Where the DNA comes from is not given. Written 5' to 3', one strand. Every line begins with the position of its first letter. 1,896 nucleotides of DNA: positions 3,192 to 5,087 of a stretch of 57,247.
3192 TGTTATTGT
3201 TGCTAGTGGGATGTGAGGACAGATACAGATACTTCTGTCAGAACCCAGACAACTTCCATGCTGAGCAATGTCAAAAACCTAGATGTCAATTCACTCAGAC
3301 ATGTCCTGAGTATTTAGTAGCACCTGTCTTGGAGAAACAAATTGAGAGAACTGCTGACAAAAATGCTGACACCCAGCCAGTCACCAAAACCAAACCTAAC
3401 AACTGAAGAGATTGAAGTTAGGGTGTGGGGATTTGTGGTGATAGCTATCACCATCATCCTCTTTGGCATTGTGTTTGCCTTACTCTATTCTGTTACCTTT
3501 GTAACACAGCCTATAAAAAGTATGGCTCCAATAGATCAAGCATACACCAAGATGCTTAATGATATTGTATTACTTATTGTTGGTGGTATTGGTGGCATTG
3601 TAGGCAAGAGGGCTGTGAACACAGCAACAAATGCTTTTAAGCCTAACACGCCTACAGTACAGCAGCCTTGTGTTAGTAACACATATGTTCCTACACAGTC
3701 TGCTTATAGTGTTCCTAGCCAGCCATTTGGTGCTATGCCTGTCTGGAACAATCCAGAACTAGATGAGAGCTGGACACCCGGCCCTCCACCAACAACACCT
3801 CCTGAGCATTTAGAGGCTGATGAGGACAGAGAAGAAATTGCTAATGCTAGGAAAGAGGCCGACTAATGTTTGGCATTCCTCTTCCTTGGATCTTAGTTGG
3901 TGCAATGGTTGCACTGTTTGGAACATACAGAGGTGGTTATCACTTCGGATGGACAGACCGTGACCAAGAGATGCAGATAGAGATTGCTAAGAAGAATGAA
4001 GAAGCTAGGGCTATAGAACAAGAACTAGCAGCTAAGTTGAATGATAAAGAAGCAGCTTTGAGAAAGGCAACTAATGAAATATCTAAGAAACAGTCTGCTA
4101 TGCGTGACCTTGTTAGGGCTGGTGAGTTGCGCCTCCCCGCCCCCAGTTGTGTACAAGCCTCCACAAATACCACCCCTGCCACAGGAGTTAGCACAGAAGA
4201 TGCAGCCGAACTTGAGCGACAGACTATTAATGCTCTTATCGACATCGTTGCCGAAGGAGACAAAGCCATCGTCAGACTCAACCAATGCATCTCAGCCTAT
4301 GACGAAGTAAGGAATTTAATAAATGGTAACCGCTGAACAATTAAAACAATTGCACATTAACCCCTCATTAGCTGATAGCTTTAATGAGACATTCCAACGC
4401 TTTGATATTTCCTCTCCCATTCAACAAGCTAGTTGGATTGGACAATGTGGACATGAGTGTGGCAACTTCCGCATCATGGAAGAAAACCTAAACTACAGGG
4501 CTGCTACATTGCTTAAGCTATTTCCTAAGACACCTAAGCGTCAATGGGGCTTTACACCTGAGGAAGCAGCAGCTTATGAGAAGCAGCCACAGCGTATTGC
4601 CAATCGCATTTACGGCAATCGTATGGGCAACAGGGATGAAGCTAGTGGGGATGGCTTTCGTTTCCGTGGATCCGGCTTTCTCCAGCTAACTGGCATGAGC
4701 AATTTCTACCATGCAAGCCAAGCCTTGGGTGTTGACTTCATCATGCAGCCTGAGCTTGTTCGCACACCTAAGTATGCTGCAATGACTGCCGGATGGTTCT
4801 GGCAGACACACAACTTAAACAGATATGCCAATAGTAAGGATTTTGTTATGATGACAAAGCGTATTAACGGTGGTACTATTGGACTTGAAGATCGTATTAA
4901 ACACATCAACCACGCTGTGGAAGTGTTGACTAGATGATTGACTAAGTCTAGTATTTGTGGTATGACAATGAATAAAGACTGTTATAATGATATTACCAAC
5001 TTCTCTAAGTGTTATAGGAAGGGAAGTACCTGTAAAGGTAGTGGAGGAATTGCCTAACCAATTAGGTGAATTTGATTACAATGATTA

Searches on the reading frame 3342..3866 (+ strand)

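Call 89: search_protein_families(library=pfam, proteins=[window:3342-3866:+], max_evalue=0.05)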
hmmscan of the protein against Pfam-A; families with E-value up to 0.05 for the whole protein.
window:3342-3866:+ (174 aa): 2 families
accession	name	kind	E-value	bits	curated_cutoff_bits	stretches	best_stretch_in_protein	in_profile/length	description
PF13273.12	DUF4064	-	0.014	16.1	32.1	0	20-48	52-80/102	Protein of unknown function (DUF4064)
PF07332.16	Phage_holin_3_6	-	0.017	15.6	28.4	1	29-101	37-103/116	Putative Actinobacterial Holin-X, holin superfamily III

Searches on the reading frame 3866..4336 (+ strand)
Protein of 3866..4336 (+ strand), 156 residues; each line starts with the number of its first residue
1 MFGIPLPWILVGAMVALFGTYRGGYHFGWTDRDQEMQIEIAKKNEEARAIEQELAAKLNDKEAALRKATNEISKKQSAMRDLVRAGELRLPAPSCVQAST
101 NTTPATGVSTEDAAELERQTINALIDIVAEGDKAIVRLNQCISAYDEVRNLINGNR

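Call 89: search_protein_families(library=pfam, proteins=[window:3866-4336:+], max_evalue=0.05)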
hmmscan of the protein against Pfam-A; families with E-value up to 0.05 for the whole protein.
window:3866-4336:+ (156 aa): 2 families
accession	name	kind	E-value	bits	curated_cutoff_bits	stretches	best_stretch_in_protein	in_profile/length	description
PF13801.11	Metal_resist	-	0.0048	17.5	29.2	0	23-85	22-81/125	Heavy-metal resistance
PF05766.18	NinG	-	0.013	15.8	25.4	1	32-101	36-105/193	Bacteriophage Lambda NinG protein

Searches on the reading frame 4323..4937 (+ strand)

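Call 89: search_protein_families(library=pfam, proteins=[window:4323-4937:+], max_evalue=0.05)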
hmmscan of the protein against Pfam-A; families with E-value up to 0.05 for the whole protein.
window:4323-4937:+ (204 aa): 1 family
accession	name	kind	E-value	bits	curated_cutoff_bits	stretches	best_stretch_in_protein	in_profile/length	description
PF00182.24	Glyco_hydro_19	-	4.9e-07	30.2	25.5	1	110-167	103-161/232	Chitinase class I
